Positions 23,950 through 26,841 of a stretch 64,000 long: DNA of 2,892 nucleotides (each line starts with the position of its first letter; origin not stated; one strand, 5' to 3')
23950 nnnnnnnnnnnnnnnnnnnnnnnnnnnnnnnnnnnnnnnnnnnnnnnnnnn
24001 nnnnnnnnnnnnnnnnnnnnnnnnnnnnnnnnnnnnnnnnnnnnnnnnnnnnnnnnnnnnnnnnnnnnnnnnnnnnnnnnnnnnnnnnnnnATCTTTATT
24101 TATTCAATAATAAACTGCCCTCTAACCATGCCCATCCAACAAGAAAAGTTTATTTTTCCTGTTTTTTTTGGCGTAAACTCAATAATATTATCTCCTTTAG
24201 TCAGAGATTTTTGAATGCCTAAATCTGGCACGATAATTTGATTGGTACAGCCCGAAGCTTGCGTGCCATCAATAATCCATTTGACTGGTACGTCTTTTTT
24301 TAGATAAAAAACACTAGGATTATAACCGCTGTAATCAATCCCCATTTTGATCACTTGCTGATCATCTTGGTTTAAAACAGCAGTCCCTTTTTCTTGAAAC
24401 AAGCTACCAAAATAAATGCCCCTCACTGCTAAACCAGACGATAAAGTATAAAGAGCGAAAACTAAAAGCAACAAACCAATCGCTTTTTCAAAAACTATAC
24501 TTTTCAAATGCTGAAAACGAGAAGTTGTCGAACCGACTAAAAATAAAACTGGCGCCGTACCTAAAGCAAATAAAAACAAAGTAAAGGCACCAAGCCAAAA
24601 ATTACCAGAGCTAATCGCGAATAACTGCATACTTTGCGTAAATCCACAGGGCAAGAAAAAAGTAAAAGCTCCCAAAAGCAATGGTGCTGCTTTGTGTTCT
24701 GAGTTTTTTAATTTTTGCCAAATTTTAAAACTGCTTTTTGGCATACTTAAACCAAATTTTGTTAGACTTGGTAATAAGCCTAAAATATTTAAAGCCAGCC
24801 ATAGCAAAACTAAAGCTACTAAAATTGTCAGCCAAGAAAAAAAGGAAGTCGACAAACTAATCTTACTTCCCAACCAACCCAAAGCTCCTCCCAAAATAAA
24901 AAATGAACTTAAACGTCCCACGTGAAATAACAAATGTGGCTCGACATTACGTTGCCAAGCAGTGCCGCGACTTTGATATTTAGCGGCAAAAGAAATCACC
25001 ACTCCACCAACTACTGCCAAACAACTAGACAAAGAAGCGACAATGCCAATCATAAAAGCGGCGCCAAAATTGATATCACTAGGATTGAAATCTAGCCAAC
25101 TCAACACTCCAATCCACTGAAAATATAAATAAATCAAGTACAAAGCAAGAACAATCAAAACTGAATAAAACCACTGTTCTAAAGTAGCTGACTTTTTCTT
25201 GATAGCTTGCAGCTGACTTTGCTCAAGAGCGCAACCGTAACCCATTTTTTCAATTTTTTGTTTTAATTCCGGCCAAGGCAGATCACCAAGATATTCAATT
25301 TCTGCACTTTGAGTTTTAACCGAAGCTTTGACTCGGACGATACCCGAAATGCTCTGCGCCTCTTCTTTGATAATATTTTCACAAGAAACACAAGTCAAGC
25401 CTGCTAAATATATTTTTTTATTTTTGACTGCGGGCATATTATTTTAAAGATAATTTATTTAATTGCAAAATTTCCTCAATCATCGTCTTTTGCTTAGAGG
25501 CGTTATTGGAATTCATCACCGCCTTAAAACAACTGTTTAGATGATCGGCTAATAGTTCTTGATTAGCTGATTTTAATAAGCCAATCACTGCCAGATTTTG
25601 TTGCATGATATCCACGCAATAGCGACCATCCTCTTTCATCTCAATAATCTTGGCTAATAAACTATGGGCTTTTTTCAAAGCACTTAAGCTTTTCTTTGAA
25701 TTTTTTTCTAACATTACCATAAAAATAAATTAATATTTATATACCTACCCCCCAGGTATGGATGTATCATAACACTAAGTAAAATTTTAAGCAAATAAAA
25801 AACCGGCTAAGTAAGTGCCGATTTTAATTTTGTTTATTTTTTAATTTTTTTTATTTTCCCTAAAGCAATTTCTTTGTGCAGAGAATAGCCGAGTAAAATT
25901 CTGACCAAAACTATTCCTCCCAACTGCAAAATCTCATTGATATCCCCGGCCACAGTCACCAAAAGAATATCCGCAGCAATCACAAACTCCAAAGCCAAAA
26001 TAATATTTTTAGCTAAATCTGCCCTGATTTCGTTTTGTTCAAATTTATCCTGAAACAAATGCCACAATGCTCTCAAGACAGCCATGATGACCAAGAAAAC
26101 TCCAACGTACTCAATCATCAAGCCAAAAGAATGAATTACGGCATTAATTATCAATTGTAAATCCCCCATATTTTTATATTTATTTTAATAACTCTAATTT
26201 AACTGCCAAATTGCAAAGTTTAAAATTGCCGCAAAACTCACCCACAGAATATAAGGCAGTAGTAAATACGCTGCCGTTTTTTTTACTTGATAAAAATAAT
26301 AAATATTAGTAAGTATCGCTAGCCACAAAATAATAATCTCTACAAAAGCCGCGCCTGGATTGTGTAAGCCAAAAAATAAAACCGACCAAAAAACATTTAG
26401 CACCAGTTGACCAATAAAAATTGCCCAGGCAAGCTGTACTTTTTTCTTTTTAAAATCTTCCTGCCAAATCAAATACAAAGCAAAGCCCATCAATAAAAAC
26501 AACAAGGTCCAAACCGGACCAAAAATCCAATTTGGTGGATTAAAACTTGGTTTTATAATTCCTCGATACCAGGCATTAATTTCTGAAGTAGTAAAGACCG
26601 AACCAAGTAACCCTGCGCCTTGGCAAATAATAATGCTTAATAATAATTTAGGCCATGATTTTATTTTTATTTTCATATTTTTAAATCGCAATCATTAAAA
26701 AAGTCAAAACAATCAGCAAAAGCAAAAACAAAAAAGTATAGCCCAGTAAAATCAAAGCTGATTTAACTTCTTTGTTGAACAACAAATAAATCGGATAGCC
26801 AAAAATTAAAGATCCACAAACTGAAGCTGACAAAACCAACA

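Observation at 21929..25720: Copper operon csoR / HMA-DsbD_2-cupredoxin membrane protein / copA with an unusual three-domain middle gene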

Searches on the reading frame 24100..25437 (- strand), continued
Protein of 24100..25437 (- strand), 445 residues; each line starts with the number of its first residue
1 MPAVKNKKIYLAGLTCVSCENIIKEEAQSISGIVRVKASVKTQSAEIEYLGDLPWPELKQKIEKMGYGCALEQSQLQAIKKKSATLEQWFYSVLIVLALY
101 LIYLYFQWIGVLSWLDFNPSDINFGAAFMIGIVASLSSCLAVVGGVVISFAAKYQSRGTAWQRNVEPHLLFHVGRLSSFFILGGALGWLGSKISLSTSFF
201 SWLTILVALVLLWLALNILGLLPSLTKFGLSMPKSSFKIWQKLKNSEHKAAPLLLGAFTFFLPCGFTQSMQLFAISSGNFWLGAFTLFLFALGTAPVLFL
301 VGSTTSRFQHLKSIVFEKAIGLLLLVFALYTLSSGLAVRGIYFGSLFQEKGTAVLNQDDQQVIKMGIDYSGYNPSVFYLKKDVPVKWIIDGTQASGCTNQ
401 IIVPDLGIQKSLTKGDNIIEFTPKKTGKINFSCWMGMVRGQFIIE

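Call 86: search_protein_families(library=pfam, alignment_id=A2, max_evalue=0.001)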
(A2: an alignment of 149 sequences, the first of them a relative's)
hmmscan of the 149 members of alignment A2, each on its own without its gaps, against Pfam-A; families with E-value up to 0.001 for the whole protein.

A. member 1, L001:4021-4779:+ (253 aa): 1 family
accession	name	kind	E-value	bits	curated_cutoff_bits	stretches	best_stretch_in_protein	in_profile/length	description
PF02535.28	Zip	-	3.3e-41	142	35.1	2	96-243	168-320/323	ZIP Zinc transporter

B. families by the number of members that match (of 149 scanned): 118 families (the first 25 are shown)
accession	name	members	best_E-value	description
PF00403.32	HMA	18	7.5e-14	Heavy-metal-associated domain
PF13462.12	Thioredoxin_4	17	3.2e-40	Thioredoxin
PF01323.26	DSBA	17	5.1e-21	DSBA-like thioredoxin domain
PF13098.12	Thioredoxin_2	13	1.3e-09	Thioredoxin-like domain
PF02583.22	Trns_repr_metal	4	4.8e-27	Metal-sensitive transcriptional repressor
PF02518.31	HATPase_c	3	1.6e-29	Histidine kinase-, DNA gyrase B-, and HSP90-like ATPase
PF00589.27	Phage_integrase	3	1.7e-28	Phage integrase family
PF00512.31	HisKA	3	4.2e-13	His Kinase A (phospho-acceptor) domain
PF00672.30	HAMP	3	4e-10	HAMP domain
PF02899.23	Phage_int_SAM_1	3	3e-06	Phage integrase, N-terminal SAM-like domain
PF14501.12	HATPase_c_5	3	3.3e-05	GHKL domain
PF13743.12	Thioredoxin_5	3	0.00038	Thioredoxin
PF01702.25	TGT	2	4.2e-133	Queuine tRNA-ribosyltransferase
PF23477.1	zf_Tbcl_2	2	5.3e-33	Probable treble clef zinc finger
PF00953.26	Glycos_transf_4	2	3.3e-28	Glycosyl transferase family 4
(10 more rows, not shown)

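Call 87: search_protein_families(library=pfam, proteins=[L019:7378-8157:+, L019:8179-8784:+, L019:5470-5913:+, L002:5530-5904:+, L031:8180-8527:+, L042:2361-3293:+, L042:3315-3920:+, L021:8056-8820:+, L037:5884-6756:+, L059:5518-6429:+], max_evalue=0.01)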
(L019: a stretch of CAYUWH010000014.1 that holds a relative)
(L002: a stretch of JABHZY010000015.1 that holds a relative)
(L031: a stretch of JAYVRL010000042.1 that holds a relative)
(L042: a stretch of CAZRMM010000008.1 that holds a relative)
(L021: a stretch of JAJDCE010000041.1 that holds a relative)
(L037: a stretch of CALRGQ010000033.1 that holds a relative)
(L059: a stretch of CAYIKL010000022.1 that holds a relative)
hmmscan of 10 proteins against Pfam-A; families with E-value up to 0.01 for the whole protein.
L019:7378-8157:+ (260 aa): 3 families
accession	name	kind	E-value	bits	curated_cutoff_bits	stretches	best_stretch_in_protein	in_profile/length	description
PF13462.12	Thioredoxin_4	-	2.4e-33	116.1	23.2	1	84-256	3-164/165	Thioredoxin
PF01323.26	DSBA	-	3.2e-15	56.8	25.6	1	156-255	99-190/191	DSBA-like thioredoxin domain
PF13098.12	Thioredoxin_2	-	5e-05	24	27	1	97-254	8-103/104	Thioredoxin-like domain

L019:8179-8784:+ (202 aa): 3 families
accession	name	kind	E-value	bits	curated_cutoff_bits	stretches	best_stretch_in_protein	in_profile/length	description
PF13462.12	Thioredoxin_4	-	1.5e-23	84.2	23.2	1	42-192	12-164/165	Thioredoxin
PF01323.26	DSBA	-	2.5e-13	50.7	25.6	1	46-181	1-178/191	DSBA-like thioredoxin domain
PF13743.12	Thioredoxin_5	-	0.00044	20.5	27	1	117-181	104-169/186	Thioredoxin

L019:5470-5913:+ (148 aa): 0 families

L002:5530-5904:+ (125 aa): 0 families

L031:8180-8527:+ (116 aa): 1 family
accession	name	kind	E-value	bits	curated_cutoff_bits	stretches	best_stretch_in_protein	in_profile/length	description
PF02583.22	Trns_repr_metal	-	6.1e-13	49.4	22.8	1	34-111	2-76/78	Metal-sensitive transcriptional repressor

L042:2361-3293:+ (311 aa): 3 families
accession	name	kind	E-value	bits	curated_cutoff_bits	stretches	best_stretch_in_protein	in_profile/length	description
PF13462.12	Thioredoxin_4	-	2.2e-33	116.2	23.2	1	135-308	3-165/165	Thioredoxin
PF01323.26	DSBA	-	4.9e-14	53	25.6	1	208-306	101-190/191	DSBA-like thioredoxin domain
PF13098.12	Thioredoxin_2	-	4.7e-05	24.1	27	1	148-305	8-103/104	Thioredoxin-like domain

L042:3315-3920:+ (202 aa): 4 families
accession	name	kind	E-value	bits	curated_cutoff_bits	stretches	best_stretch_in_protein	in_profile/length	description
PF13462.12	Thioredoxin_4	-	7.6e-25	88.4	23.2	1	42-192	12-164/165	Thioredoxin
PF01323.26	DSBA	-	6.5e-14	52.6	25.6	1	46-185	1-176/191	DSBA-like thioredoxin domain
PF13743.12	Thioredoxin_5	-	0.00038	20.7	27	1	115-181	102-169/186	Thioredoxin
PF13098.12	Thioredoxin_2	-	0.0061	17.3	27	0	47-179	9-85/104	Thioredoxin-like domain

L021:8056-8820:+ (255 aa): 3 families
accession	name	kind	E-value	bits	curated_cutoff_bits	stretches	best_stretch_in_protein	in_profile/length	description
PF13462.12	Thioredoxin_4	-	3.2e-40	138.4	23.2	1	82-251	4-165/165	Thioredoxin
PF01323.26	DSBA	-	9.5e-20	71.6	25.6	1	94-249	1-190/191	DSBA-like thioredoxin domain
PF13098.12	Thioredoxin_2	-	0.0004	21.1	27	1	91-248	5-103/104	Thioredoxin-like domain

L037:5884-6756:+ (291 aa): 3 families
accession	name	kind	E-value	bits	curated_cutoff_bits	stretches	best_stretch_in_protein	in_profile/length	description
PF13462.12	Thioredoxin_4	-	3.9e-23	82.9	23.2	1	117-284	3-164/165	Thioredoxin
PF01323.26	DSBA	-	5.1e-21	75.8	25.6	2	187-283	101-190/191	DSBA-like thioredoxin domain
PF13098.12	Thioredoxin_2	-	1.4e-08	35.4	27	1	125-282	5-103/104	Thioredoxin-like domain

L059:5518-6429:+ (304 aa): 3 families
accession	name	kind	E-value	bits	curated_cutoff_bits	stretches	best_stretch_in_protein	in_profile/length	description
PF15902.12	Sortilin-Vps10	-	9.3e-10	38.3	33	1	196-272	3-83/446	Sortilin, neurotensin receptor 3,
PF14870.12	PSII_BNR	-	1.1e-05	25.3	27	0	232-260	34-62/303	Photosynthesis system II assembly factor YCF48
PF20938.3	DUF2264_C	-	0.0053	16.5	27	0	132-163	51-80/266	DUF2264 C-terminal domain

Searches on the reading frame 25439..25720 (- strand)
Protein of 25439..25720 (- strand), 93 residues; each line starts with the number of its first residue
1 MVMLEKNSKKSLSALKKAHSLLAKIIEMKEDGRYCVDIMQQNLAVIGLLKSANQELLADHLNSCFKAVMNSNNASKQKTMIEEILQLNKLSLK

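Call 3: search_protein_families(library=pfam, proteins=[window:25439-25720:-], max_evalue=1)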
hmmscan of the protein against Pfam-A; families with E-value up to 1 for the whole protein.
window:25439-25720:- (93 aa): 1 family
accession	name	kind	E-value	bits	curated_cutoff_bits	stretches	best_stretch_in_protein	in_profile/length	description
PF02583.22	Trns_repr_metal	-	2.1e-15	57.3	22.8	1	8-87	2-75/78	Metal-sensitive transcriptional repressor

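Call 4: search_protein_families(library=ncbifam, proteins=[window:25439-25720:-], max_evalue=0.1)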
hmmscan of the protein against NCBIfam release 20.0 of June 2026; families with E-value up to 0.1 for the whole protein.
window:25439-25720:- (93 aa): 2 families
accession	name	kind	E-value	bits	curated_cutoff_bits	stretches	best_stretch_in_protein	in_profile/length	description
NF052430.1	repress_RicR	exception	1e-07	32.5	175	1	15-78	15-79/93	copper-sensing transcriptional repressor RicR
NF008464.0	PRK11352.1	equivalog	0.0008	19.8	133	1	6-89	6-87/91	formaldehyde-responsive transcriptional repressor FrmR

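Call 13: search_solved_structures(query=window:25439-25720:-, max_evalue=0.01, show_alignments=3)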
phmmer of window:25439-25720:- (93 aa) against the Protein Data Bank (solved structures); distinct sequences matched with E-value up to 0.01: 7.
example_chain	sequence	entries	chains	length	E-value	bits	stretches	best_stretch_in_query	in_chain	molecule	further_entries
2hh7_A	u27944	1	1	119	8e-09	38.8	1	8-84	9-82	Hypothetical protein CsoR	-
4m1p_A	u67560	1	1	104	7.9e-07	32.5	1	11-84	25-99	Copper-sensitive operon repressor (CsoR)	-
6ahx_A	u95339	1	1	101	4.3e-05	27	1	8-75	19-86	Putative cytosolic protein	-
7mq1_A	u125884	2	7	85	0.00018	25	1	9-78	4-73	Copper-sensing transcriptional repressor csoR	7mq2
7mq3_A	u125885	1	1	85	0.00048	23.7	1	9-78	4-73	Copper-sensing transcriptional repressor csoR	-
5fmn_A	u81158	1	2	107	0.0024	21.5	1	9-85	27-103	INRS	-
3aai_A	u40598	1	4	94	0.0033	21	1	15-86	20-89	Copper homeostasis operon regulatory protein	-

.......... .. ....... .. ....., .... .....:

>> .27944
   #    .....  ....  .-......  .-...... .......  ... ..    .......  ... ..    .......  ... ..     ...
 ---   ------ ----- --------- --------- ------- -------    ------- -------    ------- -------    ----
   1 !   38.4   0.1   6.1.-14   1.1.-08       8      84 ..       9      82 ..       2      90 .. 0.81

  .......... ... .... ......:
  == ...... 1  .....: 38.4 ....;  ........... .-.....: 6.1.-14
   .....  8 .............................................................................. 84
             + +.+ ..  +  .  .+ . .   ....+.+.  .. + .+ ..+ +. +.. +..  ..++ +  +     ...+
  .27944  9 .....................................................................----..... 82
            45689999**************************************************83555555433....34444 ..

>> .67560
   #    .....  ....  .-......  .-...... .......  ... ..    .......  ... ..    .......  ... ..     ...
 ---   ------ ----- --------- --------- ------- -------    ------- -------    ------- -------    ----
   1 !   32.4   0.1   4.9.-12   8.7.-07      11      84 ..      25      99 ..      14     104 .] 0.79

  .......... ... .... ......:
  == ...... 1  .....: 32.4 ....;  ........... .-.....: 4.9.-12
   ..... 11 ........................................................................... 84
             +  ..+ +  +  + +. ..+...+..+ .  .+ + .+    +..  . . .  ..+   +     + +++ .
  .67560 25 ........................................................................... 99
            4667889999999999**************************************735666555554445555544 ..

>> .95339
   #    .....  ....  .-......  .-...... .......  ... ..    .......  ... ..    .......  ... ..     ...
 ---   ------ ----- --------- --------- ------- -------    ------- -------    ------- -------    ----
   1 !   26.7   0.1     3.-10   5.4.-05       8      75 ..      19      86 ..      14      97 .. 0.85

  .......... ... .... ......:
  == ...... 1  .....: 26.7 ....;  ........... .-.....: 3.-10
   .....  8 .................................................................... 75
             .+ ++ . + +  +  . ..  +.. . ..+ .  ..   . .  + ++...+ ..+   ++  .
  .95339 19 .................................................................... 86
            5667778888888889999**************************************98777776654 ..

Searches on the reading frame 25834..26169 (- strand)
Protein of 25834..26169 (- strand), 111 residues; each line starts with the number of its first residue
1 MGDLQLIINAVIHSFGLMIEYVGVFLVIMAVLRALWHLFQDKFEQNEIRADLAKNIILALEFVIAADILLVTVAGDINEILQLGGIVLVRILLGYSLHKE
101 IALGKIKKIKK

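Call 67: search_protein_families(library=pfam, proteins=[window:25834-26169:-], max_evalue=0.001)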
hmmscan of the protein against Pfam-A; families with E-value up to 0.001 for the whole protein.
window:25834-26169:- (111 aa): 1 family
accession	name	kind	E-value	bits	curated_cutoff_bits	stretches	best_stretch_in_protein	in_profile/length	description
PF07784.16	DUF1622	-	2.8e-19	69.3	24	1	27-101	2-78/78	Protein of unknown function (DUF1622)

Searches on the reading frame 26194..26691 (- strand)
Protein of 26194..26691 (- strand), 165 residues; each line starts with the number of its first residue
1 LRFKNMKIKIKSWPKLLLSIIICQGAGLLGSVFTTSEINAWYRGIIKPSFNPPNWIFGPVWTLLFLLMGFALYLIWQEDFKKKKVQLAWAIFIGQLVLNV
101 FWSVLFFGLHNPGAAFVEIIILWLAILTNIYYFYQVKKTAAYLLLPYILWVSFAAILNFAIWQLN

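Call 67: search_protein_families(library=pfam, proteins=[window:26194-26691:-], max_evalue=0.001)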
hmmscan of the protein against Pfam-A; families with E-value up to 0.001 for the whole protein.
window:26194-26691:- (165 aa): 1 family
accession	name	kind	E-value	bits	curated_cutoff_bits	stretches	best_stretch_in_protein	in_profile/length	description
PF03073.20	TspO_MBR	-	9.3e-52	175.1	24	1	20-162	2-144/145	TspO/MBR family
